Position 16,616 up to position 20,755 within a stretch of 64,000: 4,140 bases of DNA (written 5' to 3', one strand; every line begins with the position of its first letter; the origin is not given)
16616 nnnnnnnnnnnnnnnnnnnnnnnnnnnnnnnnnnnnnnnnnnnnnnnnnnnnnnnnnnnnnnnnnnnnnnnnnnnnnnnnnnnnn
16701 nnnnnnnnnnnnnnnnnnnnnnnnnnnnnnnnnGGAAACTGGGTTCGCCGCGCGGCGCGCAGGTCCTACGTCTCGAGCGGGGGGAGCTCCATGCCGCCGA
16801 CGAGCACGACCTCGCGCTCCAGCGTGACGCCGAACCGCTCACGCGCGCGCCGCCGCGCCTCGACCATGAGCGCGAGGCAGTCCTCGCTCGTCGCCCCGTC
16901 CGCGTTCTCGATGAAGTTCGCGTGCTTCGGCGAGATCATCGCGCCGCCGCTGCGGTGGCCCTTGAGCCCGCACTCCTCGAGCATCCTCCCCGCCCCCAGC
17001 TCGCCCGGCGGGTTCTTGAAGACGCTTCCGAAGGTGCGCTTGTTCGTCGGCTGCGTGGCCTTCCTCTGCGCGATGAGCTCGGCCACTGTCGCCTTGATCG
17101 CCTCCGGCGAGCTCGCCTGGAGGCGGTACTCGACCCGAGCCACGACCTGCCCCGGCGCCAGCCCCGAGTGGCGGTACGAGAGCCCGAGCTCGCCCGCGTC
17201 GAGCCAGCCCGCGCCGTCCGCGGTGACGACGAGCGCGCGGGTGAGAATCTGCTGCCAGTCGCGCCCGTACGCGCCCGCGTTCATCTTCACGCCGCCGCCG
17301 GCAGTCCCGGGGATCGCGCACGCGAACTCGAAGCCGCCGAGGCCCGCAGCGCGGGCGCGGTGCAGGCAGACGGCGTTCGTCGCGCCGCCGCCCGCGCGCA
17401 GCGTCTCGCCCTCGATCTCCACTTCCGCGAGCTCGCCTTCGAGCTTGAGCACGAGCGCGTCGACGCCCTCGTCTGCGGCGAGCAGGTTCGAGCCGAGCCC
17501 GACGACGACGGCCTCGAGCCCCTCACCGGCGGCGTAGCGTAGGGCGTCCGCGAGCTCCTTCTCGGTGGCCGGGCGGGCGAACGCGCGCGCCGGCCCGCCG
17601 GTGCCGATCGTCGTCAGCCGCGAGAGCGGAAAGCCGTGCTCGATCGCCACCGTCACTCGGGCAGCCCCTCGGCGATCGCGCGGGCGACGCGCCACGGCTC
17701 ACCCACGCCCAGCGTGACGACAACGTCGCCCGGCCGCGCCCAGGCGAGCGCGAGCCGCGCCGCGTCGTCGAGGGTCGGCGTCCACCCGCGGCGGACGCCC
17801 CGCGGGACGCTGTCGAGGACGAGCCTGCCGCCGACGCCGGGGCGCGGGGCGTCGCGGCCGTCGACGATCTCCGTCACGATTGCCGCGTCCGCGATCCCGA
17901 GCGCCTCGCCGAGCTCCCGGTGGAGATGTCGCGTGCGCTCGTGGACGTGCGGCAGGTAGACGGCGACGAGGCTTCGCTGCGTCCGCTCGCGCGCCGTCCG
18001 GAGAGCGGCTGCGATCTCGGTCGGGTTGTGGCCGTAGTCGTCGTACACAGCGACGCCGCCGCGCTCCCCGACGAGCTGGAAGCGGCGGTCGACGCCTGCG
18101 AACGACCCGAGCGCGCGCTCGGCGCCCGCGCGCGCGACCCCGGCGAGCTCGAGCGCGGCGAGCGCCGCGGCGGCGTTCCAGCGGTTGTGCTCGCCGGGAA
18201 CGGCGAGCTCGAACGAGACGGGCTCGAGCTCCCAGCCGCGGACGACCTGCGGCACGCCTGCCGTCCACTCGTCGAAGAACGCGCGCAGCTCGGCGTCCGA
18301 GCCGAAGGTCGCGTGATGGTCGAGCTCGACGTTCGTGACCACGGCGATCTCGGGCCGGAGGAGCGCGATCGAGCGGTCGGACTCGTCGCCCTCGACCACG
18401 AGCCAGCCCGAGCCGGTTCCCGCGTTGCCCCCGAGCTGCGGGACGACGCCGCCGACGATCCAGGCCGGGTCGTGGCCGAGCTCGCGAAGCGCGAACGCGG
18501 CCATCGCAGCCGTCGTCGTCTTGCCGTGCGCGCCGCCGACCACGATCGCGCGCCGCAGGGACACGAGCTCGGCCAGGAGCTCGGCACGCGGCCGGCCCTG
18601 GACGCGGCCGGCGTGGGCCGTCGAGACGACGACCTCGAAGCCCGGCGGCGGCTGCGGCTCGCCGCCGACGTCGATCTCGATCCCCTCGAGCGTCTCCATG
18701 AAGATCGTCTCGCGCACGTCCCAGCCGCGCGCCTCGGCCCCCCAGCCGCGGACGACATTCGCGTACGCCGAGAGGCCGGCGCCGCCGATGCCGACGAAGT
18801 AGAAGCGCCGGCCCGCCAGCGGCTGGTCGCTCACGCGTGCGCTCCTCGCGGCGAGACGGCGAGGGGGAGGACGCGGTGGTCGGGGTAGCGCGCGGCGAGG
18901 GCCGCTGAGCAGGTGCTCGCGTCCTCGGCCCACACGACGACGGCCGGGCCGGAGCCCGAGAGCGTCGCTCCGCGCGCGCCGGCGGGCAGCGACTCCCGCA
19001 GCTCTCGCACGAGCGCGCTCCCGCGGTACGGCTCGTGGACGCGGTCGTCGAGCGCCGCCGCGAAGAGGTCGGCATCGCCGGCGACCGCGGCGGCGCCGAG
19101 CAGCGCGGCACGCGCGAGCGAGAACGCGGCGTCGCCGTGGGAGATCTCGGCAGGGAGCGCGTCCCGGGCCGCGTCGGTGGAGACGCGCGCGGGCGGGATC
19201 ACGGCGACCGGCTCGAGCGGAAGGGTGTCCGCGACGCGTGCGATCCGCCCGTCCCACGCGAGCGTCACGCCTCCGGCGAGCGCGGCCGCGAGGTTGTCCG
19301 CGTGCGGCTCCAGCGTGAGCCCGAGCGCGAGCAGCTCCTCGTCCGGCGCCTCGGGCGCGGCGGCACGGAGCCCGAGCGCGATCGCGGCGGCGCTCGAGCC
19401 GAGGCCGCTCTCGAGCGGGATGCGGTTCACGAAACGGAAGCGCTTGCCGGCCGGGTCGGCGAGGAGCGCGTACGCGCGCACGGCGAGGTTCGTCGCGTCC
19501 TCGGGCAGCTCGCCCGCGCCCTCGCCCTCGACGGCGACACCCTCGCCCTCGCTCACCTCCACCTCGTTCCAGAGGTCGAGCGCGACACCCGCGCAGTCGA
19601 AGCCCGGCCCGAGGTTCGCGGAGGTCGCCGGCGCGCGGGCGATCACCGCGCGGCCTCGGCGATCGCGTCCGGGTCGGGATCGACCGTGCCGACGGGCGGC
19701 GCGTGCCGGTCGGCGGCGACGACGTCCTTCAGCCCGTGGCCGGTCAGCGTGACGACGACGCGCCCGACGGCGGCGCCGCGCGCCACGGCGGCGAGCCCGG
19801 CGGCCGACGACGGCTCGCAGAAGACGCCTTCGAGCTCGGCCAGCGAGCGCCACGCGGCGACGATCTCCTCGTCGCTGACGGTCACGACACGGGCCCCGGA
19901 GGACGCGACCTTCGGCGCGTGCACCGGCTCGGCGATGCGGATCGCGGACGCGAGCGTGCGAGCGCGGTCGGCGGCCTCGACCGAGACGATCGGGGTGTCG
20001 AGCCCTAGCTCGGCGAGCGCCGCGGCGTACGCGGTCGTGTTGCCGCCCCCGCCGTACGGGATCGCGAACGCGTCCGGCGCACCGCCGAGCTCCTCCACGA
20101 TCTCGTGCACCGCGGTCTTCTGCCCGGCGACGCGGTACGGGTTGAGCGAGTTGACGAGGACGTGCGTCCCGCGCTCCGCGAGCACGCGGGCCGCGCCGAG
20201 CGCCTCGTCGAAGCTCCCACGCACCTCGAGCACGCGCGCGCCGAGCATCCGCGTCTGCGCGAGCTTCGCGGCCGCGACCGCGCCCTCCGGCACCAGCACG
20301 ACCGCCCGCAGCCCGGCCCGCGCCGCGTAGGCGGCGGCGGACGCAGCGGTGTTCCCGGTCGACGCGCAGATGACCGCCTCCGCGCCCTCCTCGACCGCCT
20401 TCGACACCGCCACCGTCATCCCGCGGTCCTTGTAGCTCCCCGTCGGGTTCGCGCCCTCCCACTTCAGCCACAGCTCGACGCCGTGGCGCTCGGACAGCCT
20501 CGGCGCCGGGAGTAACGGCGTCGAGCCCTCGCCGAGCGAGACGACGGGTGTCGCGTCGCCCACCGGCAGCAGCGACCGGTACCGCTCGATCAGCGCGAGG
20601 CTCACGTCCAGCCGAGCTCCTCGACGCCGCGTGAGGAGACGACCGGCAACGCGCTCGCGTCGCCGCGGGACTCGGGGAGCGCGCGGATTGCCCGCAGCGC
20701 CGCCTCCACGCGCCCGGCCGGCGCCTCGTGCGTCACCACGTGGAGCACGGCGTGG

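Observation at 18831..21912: hom-thrC-thrB wedged between murG and murC inside the dcw cluster, joined by GTGA overlaps on both sides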

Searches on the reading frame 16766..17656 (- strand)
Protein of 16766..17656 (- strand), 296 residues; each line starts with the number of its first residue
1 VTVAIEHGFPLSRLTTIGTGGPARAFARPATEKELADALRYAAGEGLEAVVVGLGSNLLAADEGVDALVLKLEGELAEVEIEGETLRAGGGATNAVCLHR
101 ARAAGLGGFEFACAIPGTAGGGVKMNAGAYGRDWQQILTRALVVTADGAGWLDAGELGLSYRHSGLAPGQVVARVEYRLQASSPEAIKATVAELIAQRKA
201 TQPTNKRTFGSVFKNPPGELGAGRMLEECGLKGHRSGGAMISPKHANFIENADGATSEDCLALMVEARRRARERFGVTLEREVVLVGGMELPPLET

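Call 3: search_protein_families(library=pfam, proteins=[window:16766-17656:-])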
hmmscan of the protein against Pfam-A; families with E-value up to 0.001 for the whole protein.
window:16766-17656:- (296 aa): 2 families
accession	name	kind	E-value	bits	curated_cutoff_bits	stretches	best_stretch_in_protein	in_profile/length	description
PF02873.21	MurB_C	-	9.8e-31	106.3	27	1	187-286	2-99/99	UDP-N-acetylenolpyruvoylglucosamine reductase, C-terminal domain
PF01565.28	FAD_binding_4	-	1.2e-18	67.6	26.4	1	24-148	2-133/139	FAD binding domain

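Call 7: search_protein_families(library=ncbifam, proteins=[window:16766-17656:-])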
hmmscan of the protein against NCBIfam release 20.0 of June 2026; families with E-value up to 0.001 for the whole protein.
window:16766-17656:- (296 aa): 7 families
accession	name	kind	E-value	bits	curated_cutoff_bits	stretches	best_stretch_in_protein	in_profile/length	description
NF010480.0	PRK13905.1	equivalog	8.6e-84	280.9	259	1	5-287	16-299/303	UDP-N-acetylmuramate dehydrogenase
TIGR00179.1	murB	equivalog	4e-59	200.2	144.5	1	13-287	3-290/290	UDP-N-acetylmuramate dehydrogenase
NF011245.0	PRK14651.1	equivalog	8.7e-55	185.8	224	1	9-285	7-266/273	UDP-N-acetylmuramate dehydrogenase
NF010479.0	PRK13904.1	equivalog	2.2e-44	151.9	273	1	48-285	34-257/258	UDP-N-acetylmuramate dehydrogenase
NF010478.0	PRK13903.1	equivalog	2.2e-40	138.6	231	2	3-198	13-211/362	UDP-N-acetylmuramate dehydrogenase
NF000755.0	PRK00046.1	equivalog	1.3e-26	93.1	277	2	5-207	4-211/343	UDP-N-acetylmuramate dehydrogenase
NF011242.0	PRK14648.1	equivalog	2.9e-23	82.6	426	2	174-287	228-342/354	UDP-N-acetylmuramate dehydrogenase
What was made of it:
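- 16766..17656 (-): murB (296 aa). NF010480 280.9 bits, above the cut-off of 259 (call 7)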

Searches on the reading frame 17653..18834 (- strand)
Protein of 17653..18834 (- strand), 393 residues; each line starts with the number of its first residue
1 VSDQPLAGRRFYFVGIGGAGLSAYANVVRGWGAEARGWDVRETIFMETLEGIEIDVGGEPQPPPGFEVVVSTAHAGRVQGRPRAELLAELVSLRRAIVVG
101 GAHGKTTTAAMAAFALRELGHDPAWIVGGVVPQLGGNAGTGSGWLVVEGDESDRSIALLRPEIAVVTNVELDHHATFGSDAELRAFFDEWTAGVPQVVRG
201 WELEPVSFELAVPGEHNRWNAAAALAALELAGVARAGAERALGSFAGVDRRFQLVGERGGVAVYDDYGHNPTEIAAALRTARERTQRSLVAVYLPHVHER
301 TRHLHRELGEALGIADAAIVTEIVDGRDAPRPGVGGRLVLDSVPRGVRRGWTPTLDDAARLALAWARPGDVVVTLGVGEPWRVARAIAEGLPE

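Call 3: search_protein_families(library=pfam, proteins=[window:17653-18834:-])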
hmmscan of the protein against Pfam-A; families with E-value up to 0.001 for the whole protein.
window:17653-18834:- (393 aa): 2 families
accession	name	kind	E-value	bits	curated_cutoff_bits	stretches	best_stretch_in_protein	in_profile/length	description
PF02875.26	Mur_ligase_C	-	3.3e-24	86.5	28.4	1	250-377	1-126/127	Mur ligase, glutamate ligase domain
PF08245.18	Mur_ligase_M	-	7.7e-08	33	24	1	99-179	1-98/200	Mur ligase middle domain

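Call 7: search_protein_families(library=ncbifam, proteins=[window:17653-18834:-])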
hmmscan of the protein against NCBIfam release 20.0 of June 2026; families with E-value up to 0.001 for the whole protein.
window:17653-18834:- (393 aa): 22 families
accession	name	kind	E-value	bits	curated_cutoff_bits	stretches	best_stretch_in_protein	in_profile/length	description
TIGR01082.1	murC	equivalog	3.6e-77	260.3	335.1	2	11-195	2-202/449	UDP-N-acetylmuramate--L-alanine ligase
NF011171.0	PRK14573.1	equivalog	6.9e-41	140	1015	2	10-197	6-208/809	bifunctional UDP-N-acetylmuramate--L-alanine ligase/D-alanine--D-alanine ligase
TIGR01081.1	mpl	equivalog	2.7e-29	102.5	388.7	2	211-317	273-381/448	UDP-N-acetylmuramate:L-alanyl-gamma-D-glutamyl-meso-diaminopimelate ligase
NF001124.0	PRK00139.1-2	equivalog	6.6e-17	61.4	476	1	201-378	291-468/500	UDP-N-acetylmuramoyl-L-alanyl-D-glutamate--2,6-diaminopimelate ligase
TIGR01087.1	murD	equivalog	1.3e-14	54.2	211.95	2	208-280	264-337/441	UDP-N-acetylmuramoyl-L-alanine--D-glutamate ligase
TIGR01085.1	murE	subfamily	2.8e-14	52.9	257.3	1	206-379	276-448/472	UDP-N-acetylmuramyl-tripeptide synthetase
NF008896.0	PRK11929.1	equivalog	3.4e-13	48.3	1023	1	205-316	778-892/965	bifunctional UDP-N-acetylmuramoyl-L-alanyl-D-glutamate--2,6-diaminopimelate ligase MurE/UDP-N-acetylmuramoyl-tripeptide--D-alanyl-D-alanine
TIGR01143.1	murF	subfamily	1.4e-12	47.3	288.6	1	205-312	242-352/418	UDP-N-acetylmuramoyl-tripeptide--D-alanyl-D-alanine ligase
NF053645.1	pMurC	equivalog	4.4e-12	45.4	560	1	206-291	309-394/492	pseudomurein biosynthesis peptide ligase pMurC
NF001126.0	PRK00139.1-4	equivalog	3.1e-10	39.2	373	1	206-293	287-374/486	UDP-N-acetylmuramoyl-L-alanyl-D-glutamate--2,6-diaminopimelate ligase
NF053648.1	pMurE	equivalog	2.8e-09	36.2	600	1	209-292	278-359/464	pseudomurein biosynthesis peptide ligase pMurE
NF053646.1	pMurD1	equivalog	1.1e-08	34.2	610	1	220-377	287-441/465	pseudomurein biosynthesis peptide ligase pMurD1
NF001130.0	PRK00139.2-4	equivalog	6.8e-07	28.4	715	1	207-321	316-430/516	UDP-N-acetylmuramoyl-L-alanyl-D-glutamate--2,6-diaminopimelate ligase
NF010693.0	PRK14093.1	equivalog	2.4e-06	26.5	544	1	204-318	279-402/479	UDP-N-acetylmuramoylalanyl-D-glutamyl-2,6-diaminopimelate--D-alanyl-D-alanine ligase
TIGR02068.2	cya_phycin_syn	equivalog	2.5e-06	25.8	850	1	215-374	682-846/862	cyanophycin synthetase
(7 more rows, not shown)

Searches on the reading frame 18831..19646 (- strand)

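Call 3: search_protein_families(library=pfam, proteins=[window:18831-19646:-])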
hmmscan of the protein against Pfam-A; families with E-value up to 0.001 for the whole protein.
window:18831-19646:- (271 aa): 2 families
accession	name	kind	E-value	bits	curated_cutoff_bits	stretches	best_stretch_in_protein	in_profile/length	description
PF00288.32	GHMP_kinases_N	-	3.3e-10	40.5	22.3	1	53-126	1-87/87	GHMP kinases N terminal domain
PF08544.19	GHMP_kinases_C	-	8.7e-05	23.3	21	1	186-255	4-84/85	GHMP kinases C terminal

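Call 7: search_protein_families(library=ncbifam, proteins=[window:18831-19646:-])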
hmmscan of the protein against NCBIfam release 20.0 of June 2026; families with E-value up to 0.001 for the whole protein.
window:18831-19646:- (271 aa): 5 families
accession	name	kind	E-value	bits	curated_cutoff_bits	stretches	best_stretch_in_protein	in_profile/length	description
TIGR00191.1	thrB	equivalog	1.3e-48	165.5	168.25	1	4-244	4-269/304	homoserine kinase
NF002288.1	PRK01212.1-4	equivalog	1.8e-38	132.3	194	1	3-248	2-273/303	homoserine kinase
NF002870.0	PRK03188.1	equivalog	1.9e-11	43.2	286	1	22-252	42-281/310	4-(cytidine 5'-diphospho)-2-C-methyl-D-erythritol kinase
TIGR01920.1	Shik_kin_archae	equivalog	1e-09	38.1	126.85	1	19-246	17-253/266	shikimate kinase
NF011202.0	PRK14608.1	equivalog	1.2e-05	24.8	204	1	31-249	52-277/294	4-(cytidine 5'-diphospho)-2-C-methyl-D-erythritol kinase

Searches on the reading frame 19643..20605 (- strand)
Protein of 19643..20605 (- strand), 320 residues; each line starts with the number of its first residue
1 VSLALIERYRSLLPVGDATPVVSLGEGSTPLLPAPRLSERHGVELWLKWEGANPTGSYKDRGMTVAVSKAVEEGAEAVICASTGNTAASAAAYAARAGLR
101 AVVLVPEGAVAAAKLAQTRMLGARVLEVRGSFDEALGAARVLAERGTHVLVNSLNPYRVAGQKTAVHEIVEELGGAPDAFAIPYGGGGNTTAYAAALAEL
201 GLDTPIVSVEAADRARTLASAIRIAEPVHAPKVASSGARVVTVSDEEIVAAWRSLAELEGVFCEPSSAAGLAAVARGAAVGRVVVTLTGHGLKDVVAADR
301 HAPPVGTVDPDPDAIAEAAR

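Call 3: search_protein_families(library=pfam, proteins=[window:19643-20605:-])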
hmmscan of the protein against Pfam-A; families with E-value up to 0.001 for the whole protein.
window:19643-20605:- (320 aa): 1 family
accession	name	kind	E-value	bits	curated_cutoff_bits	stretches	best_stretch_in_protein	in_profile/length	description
PF00291.31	PALP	-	4e-71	240.2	35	1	22-289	1-295/295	Pyridoxal-phosphate dependent enzyme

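Call 7: search_protein_families(library=ncbifam, proteins=[window:19643-20605:-])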
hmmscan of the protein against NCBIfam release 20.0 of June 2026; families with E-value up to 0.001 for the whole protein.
window:19643-20605:- (320 aa): 42 families (the best 25 are shown)
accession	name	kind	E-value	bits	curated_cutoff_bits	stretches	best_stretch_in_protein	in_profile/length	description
TIGR00260.1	thrC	equivalog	3.6e-63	213.8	167.1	1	6-293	1-337/340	threonine synthase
NF006050.0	PRK08197.1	equivalog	2.5e-49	168.1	303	2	8-200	60-254/406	threonine synthase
NF004170.0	PRK05638.1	equivalog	2.2e-44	151.7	421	1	6-301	46-365/442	threonine synthase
NF005035.0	PRK06450.1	equivalog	5.6e-35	120.7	301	2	21-187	51-206/338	threonine synthase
NF006390.0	PRK08639.1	equivalog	2.3e-30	105.9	421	1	28-233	25-233/418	threonine ammonia-lyase IlvA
TIGR01127.1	ilvA_1Cterm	equivalog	3.8e-30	105.1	378.75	1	29-224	1-195/380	threonine ammonia-lyase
NF004771.0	PRK06110.1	equivalog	2.4e-29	102.4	317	1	18-231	11-223/323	threonine dehydratase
NF005292.0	PRK06815.1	equivalog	8.6e-28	97.3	371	1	28-222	21-214/320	threonine/serine dehydratase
NF006094.0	PRK08246.1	subfamily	1.3e-27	97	331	1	29-231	24-219/310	serine/threonine dehydratase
NF005680.0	PRK07476.1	equivalog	1.4e-27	96.6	413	1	28-230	23-224/326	hydroxyectoine utilization dehydratase EutB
NF004996.0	PRK06381.1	equivalog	2.3e-27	95.9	266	1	27-188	14-178/319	threonine synthase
NF005600.0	PRK07334.1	equivalog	3.2e-27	95.2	496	1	28-277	28-294/408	threonine ammonia-lyase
NF006674.0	PRK09224.1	subfamily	8.2e-27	94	577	1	28-246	25-245/508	threonine ammonia-lyase IlvA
NF006205.0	PRK08329.1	equivalog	9.5e-27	93.9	358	1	8-188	45-216/347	threonine synthase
TIGR01124.1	ilvA_2Cterm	equivalog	7.2e-26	90.8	411.3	1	28-245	17-236/499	threonine ammonia-lyase, biosynthetic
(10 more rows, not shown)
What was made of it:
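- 19643..20605 (-): thrC, threonine synthase (320 aa). PF00291; TIGR00260 213.8 bits, above the cut-off of 167.1 (calls 3, 7)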
